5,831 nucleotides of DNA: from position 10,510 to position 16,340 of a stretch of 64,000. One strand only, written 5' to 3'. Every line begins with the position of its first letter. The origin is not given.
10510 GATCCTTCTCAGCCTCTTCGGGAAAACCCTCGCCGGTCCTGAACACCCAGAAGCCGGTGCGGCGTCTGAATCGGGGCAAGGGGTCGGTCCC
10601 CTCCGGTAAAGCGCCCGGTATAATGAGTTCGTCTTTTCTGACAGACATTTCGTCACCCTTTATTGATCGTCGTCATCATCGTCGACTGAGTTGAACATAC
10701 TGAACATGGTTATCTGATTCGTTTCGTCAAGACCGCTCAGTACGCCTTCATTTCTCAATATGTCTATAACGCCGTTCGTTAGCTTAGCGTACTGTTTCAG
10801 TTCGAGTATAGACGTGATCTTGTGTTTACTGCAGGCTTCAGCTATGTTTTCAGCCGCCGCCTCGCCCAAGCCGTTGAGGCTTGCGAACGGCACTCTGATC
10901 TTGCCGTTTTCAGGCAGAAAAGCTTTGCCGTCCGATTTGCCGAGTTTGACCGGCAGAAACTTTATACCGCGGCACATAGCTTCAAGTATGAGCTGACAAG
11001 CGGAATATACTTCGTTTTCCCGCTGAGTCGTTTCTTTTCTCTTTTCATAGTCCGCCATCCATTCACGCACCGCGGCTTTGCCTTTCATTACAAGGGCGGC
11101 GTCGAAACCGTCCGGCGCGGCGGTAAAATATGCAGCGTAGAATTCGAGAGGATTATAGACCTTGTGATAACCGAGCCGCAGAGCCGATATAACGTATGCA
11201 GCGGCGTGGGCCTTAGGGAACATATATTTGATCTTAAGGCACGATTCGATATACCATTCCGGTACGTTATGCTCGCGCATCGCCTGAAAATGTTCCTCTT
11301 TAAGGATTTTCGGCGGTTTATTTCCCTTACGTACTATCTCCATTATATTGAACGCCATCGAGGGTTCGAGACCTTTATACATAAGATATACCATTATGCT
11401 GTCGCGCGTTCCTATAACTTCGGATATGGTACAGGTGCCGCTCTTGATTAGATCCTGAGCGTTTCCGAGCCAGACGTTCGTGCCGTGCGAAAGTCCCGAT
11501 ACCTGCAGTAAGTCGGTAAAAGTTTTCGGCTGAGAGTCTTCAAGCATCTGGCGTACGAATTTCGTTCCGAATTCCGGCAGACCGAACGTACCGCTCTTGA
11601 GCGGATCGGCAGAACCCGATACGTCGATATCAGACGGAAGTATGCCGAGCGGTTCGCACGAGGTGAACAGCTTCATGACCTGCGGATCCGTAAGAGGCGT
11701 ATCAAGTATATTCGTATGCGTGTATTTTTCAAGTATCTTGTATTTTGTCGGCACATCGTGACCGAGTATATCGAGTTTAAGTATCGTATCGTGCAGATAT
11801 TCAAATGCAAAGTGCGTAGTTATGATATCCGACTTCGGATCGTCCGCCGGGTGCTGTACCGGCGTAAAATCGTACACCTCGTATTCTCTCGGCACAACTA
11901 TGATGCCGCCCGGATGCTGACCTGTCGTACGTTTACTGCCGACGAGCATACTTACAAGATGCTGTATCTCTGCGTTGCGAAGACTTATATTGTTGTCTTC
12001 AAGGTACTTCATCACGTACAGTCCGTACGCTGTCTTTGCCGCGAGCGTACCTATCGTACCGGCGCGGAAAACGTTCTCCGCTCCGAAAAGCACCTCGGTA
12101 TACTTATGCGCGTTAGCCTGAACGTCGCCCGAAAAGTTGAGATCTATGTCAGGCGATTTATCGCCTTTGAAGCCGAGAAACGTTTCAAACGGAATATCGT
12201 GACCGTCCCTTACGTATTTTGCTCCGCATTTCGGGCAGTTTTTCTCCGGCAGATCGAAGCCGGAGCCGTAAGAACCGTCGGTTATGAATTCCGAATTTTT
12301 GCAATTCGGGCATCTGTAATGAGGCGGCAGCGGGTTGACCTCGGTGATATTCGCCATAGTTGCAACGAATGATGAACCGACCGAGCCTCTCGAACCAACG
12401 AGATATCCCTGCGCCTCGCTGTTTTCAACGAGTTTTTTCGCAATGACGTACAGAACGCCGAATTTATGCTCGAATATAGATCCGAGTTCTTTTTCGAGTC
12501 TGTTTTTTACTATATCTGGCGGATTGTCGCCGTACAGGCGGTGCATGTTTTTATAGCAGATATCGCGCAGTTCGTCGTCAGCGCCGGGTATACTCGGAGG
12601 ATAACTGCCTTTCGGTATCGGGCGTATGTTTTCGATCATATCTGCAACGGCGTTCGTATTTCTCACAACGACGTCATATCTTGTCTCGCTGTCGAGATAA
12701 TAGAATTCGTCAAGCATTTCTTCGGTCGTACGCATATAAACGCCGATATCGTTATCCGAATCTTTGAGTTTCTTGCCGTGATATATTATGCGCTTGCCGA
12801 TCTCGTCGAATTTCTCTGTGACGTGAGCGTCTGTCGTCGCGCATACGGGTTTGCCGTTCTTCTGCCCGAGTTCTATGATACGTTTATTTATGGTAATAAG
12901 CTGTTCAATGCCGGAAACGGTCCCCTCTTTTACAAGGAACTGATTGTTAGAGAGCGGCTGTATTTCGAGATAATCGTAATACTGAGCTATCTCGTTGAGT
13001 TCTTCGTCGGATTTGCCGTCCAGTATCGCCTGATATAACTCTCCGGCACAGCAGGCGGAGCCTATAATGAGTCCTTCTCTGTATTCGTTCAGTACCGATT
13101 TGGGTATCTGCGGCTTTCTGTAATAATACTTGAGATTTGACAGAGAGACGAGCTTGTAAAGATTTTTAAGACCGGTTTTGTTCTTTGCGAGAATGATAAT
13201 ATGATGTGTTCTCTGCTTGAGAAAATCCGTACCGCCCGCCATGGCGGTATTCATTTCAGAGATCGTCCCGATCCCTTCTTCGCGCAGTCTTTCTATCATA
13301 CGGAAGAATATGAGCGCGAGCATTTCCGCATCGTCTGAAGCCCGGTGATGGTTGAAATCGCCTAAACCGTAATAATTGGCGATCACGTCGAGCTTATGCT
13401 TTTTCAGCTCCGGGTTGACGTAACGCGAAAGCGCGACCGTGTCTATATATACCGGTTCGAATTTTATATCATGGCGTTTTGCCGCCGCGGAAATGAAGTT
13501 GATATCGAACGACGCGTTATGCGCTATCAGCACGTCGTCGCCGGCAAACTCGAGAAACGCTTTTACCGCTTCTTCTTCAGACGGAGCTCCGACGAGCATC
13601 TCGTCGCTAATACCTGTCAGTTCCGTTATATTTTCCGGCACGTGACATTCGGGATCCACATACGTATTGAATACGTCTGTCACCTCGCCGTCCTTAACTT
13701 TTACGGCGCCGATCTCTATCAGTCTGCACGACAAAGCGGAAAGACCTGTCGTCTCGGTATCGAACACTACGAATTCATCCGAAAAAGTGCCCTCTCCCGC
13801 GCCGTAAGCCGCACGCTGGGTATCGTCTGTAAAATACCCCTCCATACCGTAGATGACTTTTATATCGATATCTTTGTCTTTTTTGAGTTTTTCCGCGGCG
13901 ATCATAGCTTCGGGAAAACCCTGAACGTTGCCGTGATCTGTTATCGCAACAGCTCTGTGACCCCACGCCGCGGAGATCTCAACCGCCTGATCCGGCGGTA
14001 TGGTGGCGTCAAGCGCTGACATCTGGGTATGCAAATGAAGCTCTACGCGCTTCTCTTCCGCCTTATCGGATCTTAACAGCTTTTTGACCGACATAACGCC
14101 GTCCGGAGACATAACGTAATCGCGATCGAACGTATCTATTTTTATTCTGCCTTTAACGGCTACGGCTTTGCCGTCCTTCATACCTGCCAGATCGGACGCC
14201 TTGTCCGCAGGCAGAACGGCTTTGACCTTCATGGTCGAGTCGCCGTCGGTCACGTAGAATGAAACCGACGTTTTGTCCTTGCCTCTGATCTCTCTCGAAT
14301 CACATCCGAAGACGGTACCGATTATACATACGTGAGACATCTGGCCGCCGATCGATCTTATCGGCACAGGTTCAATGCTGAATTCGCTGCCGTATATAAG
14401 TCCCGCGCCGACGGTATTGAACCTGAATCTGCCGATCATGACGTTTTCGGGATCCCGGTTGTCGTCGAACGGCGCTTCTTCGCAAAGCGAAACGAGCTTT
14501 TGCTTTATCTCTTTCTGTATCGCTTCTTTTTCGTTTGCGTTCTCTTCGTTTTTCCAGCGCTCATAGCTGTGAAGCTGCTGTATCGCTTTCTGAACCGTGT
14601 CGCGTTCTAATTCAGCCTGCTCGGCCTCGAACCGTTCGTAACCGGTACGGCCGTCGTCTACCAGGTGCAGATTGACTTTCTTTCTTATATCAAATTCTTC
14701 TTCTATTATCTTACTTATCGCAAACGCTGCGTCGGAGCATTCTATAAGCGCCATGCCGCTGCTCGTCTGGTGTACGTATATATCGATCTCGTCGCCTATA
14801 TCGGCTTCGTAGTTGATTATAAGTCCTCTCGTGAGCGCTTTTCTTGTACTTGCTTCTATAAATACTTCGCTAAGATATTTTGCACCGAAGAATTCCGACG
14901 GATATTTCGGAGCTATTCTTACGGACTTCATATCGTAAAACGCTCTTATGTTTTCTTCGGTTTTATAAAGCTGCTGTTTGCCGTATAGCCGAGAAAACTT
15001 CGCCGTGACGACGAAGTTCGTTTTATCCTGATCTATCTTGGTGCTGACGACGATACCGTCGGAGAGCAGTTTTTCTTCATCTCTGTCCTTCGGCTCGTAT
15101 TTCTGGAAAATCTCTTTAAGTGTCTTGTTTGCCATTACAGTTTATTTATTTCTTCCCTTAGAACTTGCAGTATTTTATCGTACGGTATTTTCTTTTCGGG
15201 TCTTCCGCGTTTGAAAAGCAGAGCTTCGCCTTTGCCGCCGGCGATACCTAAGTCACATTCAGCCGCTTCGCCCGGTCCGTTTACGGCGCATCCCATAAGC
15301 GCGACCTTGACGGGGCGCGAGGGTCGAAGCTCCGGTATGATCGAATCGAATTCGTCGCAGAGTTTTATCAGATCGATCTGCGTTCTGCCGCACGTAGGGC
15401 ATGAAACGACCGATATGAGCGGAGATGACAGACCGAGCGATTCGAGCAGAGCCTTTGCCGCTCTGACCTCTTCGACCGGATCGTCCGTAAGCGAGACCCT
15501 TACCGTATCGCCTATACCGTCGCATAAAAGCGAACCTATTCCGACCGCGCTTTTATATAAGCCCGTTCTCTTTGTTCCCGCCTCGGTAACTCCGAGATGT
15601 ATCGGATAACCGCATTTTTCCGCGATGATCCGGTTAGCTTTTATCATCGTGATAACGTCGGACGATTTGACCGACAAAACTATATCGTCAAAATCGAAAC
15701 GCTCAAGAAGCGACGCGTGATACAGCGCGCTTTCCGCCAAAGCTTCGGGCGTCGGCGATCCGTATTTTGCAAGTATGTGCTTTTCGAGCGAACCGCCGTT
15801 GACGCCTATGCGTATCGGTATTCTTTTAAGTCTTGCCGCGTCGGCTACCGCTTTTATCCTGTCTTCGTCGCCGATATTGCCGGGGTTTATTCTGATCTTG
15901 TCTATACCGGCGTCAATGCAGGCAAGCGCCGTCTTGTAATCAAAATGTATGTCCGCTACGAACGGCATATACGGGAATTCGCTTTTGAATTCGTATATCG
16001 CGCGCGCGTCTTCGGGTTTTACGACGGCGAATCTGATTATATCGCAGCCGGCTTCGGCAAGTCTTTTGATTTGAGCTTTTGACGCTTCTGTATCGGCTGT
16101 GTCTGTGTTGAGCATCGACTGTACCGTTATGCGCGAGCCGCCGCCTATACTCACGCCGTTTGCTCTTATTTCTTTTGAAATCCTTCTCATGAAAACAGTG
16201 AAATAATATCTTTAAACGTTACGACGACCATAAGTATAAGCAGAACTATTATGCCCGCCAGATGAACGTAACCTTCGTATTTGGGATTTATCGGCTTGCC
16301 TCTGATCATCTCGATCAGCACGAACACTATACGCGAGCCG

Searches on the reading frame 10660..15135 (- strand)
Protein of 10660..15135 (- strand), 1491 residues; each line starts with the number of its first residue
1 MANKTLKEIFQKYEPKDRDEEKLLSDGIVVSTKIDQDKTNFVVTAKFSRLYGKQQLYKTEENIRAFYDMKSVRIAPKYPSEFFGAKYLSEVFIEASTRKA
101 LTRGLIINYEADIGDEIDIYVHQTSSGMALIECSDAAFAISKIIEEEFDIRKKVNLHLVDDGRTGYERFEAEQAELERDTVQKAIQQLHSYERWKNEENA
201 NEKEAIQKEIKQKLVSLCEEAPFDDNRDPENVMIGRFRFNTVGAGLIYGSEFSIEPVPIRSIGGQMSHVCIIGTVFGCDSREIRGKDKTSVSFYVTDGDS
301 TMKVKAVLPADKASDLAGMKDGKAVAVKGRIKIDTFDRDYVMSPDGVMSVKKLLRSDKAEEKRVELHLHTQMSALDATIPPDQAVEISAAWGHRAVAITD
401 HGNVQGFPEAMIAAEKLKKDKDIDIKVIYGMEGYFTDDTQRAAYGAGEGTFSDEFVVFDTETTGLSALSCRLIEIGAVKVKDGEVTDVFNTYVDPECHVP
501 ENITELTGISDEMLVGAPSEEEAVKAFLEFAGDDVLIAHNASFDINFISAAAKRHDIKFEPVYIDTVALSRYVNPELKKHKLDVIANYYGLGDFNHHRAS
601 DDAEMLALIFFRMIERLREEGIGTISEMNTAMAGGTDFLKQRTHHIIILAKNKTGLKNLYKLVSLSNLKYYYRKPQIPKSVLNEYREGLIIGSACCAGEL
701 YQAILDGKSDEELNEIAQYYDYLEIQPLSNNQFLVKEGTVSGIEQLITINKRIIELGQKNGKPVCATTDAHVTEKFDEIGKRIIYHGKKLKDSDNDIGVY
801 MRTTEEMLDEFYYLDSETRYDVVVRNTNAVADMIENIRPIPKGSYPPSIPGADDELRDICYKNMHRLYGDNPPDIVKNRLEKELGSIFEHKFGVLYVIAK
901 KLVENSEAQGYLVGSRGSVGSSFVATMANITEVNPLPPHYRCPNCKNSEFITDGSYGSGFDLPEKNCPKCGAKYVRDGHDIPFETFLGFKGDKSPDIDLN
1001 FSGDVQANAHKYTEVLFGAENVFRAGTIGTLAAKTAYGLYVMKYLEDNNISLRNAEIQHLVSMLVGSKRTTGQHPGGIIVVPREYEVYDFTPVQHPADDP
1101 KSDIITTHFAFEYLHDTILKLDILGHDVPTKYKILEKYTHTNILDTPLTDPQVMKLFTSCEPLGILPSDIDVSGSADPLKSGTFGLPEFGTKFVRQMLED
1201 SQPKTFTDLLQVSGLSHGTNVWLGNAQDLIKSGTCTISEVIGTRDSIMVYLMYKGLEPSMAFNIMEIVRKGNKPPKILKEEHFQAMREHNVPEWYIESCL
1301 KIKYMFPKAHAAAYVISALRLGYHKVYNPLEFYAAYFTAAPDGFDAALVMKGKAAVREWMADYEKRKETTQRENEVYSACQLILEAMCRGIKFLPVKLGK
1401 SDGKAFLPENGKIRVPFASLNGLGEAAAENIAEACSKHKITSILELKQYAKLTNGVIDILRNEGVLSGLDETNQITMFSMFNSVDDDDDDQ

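Call 3: search_protein_families(library=pfam, proteins=[window:10660-15135:-])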
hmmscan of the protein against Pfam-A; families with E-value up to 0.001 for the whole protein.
window:10660-15135:- (1491 aa): 7 families
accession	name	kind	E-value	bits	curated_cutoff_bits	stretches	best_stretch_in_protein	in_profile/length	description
PF07733.18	DNA_pol3_alpha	-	8.5e-55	186.6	23.9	2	855-1037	2-144/260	Bacterial DNA polymerase III alpha NTPase domain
PF00929.31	RNase_T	-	3.6e-39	135.4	24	1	456-610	1-164/164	Exonuclease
PF02811.25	PHP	-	3.2e-33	115.8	26.4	1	365-720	1-148/164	PHP domain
PF17657.6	DNA_pol3_finger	-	1.6e-22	80.1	22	1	1139-1288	18-164/166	Bacterial DNA polymerase III alpha subunit finger domain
PF14579.12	HHH_6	-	1.8e-07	31.7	25.6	1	1390-1472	1-86/90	Helix-hairpin-helix motif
PF16473.11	Rv2179c-like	-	3.6e-07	30.5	27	1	456-608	3-171/177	3'-5' exoribonuclease Rv2179c-like domain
PF13482.12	RNase_H_2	-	0.00044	20.7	22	0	457-591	2-115/165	RNase_H superfamily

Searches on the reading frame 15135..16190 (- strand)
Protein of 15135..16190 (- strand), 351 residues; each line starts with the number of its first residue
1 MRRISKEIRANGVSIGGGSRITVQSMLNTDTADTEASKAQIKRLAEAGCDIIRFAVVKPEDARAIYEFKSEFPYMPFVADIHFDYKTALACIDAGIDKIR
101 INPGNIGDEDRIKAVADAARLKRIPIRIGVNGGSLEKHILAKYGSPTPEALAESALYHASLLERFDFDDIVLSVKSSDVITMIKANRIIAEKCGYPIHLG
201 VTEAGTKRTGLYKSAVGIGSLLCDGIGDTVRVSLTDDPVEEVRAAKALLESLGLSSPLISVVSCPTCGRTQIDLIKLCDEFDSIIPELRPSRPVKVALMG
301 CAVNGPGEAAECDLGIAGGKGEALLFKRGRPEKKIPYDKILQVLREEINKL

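Call 77: search_protein_families(library=pfam, proteins=[window:15135-16190:-], max_evalue=0.00001)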
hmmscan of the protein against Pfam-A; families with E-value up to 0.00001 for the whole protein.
window:15135-16190:- (351 aa): 1 family
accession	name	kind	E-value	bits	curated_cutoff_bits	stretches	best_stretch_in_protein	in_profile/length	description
PF04551.19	GcpE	-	3.4e-137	457.5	32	1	6-350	2-343/343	GcpE protein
